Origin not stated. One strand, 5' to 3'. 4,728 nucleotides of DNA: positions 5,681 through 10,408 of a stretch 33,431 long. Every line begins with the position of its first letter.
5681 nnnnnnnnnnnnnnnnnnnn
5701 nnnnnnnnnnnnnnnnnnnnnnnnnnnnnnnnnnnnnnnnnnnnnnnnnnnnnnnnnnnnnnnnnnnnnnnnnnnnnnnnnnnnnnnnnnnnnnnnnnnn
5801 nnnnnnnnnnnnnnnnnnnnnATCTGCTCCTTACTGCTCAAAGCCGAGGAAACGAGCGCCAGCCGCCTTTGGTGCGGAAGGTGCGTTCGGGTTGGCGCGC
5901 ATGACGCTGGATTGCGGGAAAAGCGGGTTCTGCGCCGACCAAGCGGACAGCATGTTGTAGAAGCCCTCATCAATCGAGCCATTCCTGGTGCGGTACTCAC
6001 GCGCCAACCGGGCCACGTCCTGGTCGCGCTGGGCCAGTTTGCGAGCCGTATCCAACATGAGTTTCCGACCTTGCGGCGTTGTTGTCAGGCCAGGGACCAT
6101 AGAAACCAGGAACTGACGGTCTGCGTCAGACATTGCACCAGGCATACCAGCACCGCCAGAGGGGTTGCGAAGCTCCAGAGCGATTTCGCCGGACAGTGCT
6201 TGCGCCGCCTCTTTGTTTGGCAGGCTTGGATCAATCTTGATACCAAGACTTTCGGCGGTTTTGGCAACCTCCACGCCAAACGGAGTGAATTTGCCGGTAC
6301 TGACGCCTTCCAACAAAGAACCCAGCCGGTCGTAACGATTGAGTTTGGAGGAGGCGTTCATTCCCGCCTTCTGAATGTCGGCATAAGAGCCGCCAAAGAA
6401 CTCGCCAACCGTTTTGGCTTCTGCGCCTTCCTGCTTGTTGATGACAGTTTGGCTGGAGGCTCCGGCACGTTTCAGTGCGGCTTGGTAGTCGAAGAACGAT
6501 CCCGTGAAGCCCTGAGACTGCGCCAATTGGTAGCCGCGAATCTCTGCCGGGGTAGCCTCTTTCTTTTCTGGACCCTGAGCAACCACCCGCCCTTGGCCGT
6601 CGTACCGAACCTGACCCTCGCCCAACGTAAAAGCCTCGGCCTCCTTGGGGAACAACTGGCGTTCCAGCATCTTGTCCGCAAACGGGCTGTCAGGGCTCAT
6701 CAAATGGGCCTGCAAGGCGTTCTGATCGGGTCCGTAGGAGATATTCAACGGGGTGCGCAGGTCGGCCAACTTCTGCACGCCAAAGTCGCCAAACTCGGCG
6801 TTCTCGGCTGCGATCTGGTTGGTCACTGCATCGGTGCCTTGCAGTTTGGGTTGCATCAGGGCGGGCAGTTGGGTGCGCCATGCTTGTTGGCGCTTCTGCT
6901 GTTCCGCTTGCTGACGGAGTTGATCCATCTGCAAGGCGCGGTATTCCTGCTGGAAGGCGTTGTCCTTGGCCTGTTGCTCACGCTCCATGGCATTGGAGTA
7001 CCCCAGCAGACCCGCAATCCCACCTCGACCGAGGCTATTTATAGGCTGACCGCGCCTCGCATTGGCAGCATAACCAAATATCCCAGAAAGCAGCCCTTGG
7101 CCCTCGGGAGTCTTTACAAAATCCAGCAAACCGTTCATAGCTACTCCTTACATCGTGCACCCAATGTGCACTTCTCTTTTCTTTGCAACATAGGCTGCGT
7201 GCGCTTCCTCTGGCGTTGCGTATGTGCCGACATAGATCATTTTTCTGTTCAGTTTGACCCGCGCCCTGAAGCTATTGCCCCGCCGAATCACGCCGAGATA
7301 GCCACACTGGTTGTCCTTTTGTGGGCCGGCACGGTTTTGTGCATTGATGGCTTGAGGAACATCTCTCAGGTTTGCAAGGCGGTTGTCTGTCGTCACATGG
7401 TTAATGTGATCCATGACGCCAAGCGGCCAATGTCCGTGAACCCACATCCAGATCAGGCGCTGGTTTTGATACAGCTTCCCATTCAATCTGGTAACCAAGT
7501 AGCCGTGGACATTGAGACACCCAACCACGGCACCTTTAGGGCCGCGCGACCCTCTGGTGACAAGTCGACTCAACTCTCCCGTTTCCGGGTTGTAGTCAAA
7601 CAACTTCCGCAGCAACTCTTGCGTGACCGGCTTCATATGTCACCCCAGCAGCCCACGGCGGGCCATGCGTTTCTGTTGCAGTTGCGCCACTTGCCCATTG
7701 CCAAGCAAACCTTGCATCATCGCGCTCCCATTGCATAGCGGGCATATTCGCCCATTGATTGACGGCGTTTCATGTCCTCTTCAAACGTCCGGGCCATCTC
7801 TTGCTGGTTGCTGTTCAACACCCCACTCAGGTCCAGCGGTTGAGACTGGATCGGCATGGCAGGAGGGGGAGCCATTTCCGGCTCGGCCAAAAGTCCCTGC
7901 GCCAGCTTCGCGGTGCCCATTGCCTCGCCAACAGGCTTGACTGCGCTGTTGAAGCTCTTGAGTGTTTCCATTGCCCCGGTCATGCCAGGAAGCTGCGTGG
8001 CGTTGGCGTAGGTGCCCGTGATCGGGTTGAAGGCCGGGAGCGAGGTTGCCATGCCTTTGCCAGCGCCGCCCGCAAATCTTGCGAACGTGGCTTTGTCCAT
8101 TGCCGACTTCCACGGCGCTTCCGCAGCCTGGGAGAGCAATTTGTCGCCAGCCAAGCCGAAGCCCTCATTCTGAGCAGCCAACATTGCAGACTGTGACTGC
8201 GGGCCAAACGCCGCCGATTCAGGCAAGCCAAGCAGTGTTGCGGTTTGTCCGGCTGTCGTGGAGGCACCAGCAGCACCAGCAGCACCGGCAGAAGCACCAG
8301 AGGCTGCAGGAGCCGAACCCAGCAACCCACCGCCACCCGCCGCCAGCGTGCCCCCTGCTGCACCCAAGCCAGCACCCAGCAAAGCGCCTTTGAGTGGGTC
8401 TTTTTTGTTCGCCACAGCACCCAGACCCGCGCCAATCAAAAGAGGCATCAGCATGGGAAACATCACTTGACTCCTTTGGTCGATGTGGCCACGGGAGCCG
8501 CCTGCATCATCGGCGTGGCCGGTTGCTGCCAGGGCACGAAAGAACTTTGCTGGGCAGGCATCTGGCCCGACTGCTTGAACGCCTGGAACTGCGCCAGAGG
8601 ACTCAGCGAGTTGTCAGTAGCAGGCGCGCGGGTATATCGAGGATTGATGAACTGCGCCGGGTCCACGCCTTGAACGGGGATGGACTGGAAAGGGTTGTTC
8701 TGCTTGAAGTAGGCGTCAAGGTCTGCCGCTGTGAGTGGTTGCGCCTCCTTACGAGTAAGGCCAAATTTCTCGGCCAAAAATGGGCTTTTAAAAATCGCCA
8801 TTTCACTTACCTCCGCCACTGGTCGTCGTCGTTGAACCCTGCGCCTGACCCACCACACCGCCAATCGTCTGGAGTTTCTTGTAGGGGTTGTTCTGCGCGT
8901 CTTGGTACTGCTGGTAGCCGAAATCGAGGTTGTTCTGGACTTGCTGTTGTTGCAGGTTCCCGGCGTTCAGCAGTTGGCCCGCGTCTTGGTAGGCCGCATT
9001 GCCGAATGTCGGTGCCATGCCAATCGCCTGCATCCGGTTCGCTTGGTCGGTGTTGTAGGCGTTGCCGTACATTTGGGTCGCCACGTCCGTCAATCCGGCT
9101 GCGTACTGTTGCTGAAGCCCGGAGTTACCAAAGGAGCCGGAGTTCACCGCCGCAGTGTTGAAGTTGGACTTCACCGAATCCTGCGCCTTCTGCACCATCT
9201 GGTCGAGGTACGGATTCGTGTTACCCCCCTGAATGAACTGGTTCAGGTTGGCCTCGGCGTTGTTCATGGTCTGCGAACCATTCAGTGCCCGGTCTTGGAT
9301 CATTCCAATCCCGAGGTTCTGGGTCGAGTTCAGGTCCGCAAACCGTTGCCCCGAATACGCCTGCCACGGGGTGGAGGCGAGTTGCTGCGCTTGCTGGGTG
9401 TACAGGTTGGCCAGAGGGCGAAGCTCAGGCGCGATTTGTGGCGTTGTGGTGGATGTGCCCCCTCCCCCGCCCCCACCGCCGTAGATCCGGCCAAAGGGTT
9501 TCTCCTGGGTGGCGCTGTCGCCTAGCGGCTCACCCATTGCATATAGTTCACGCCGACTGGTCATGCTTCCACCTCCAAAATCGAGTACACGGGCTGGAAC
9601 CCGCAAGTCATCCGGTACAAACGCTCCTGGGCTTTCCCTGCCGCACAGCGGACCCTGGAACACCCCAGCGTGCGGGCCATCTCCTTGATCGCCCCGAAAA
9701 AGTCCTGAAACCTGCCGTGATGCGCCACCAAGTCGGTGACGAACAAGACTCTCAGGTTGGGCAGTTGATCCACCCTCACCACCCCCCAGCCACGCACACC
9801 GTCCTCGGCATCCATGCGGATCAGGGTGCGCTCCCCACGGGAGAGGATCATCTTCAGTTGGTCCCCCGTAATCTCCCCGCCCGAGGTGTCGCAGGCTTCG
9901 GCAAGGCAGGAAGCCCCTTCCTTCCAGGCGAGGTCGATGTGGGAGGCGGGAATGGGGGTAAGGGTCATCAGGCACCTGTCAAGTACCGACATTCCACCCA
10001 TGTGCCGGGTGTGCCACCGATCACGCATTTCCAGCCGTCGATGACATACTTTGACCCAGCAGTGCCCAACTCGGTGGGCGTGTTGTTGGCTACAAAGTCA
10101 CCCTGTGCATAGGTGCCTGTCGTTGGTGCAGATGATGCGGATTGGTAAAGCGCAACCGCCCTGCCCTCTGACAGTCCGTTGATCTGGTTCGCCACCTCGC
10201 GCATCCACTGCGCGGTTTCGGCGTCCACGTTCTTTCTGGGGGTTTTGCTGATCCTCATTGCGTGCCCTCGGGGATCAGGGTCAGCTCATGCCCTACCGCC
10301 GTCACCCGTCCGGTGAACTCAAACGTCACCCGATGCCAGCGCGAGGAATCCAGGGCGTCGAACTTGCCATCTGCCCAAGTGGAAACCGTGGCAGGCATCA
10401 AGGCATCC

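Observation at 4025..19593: Oriented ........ motif recurs in the intergenic gaps of the late (packaging and morphogenesis) region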

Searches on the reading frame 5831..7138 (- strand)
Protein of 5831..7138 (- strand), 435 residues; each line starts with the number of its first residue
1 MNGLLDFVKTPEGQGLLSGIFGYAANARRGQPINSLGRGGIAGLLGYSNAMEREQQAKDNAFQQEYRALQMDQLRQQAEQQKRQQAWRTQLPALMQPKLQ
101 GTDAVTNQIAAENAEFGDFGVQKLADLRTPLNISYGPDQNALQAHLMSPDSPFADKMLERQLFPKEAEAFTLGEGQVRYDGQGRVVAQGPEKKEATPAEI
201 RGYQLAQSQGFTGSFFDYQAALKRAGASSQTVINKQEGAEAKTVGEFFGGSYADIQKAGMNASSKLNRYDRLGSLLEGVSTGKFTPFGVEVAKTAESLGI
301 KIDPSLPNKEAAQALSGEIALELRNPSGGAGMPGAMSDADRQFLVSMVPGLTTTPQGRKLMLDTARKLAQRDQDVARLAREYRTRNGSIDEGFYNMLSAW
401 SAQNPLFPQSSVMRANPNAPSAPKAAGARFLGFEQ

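Call 14: search_protein_families(library=phrogs, max_evalue=0.001, proteins=[window:5831-7138:-])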
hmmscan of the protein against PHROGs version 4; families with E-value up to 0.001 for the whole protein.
window:5831-7138:- (435 aa): 1 family
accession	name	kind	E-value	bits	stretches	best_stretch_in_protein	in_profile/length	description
phrog_24864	-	unknown function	0.00011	21.7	1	179-237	487-541/729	-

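Call 54: search_protein_families(library=pfam, max_evalue=0.001, proteins=[window:5831-7138:-])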
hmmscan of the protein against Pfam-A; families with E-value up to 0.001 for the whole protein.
window:5831-7138:- (435 aa): 0 families

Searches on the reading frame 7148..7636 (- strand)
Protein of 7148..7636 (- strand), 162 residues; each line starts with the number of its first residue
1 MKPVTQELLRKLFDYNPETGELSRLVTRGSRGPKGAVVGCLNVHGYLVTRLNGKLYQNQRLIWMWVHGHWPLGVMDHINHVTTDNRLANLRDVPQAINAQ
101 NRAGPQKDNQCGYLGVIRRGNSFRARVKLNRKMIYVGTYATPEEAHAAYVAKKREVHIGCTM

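Call 14: search_protein_families(library=phrogs, max_evalue=0.001, proteins=[window:7148-7636:-])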
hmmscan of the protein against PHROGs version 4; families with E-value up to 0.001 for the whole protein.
window:7148-7636:- (162 aa): 8 families
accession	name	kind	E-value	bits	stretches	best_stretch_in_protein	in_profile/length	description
phrog_99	-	DNA, RNA and nucleotide metabolism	4e-53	182.5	1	5-157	110-260/383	HNH endonuclease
phrog_3593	-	DNA, RNA and nucleotide metabolism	9.7e-20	72.1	1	39-156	76-196/210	HNH endonuclease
phrog_4578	-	DNA, RNA and nucleotide metabolism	9.2e-17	62.2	1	62-157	18-115/130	HNH endonuclease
phrog_953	-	DNA, RNA and nucleotide metabolism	1.5e-08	35.4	1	93-155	296-360/420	HNH endonuclease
phrog_374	-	DNA, RNA and nucleotide metabolism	1.9e-08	34.6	1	75-155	326-405/617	HNH endonuclease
phrog_959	-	DNA, RNA and nucleotide metabolism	2.8e-05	24.9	1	40-102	38-106/138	HNH endonuclease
phrog_30377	-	DNA, RNA and nucleotide metabolism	0.00057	21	1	49-99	3-52/82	HNH endonuclease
phrog_35306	-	unknown function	0.00059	21.1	1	108-153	26-73/90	-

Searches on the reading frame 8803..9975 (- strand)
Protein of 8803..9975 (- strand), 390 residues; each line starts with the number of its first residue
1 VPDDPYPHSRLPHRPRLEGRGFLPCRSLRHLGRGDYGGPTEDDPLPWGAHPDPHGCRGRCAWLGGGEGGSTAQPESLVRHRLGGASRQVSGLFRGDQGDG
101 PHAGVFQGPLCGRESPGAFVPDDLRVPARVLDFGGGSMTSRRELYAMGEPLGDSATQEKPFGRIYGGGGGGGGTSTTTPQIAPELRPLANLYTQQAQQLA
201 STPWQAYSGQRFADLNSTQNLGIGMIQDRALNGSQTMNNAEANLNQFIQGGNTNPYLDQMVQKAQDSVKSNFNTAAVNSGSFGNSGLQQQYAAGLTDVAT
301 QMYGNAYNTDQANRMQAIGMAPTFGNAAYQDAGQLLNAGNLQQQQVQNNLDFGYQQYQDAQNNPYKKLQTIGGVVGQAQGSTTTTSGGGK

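Call 14: search_protein_families(library=phrogs, max_evalue=0.001, proteins=[window:8803-9975:-])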
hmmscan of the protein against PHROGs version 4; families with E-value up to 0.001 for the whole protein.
window:8803-9975:- (390 aa): 1 family
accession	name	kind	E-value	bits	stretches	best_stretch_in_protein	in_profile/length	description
phrog_4287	-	DNA, RNA and nucleotide metabolism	1.1e-06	29.2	1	170-387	5-289/392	DNA ejection protein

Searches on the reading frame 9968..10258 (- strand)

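Call 13: search_protein_families(library=phrogs, max_evalue=0.001, proteins=[window:9968-10258:-])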
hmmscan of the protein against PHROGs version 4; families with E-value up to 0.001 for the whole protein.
window:9968-10258:- (96 aa): 3 families
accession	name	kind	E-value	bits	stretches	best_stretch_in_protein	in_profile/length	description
phrog_21471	-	unknown function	9.2e-10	38.8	1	39-87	577-618/626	-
phrog_23059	-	tail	3.9e-05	22.7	1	41-88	817-857/1027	tail fiber protein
phrog_36697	-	unknown function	0.00073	18.9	1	29-82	750-800/817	-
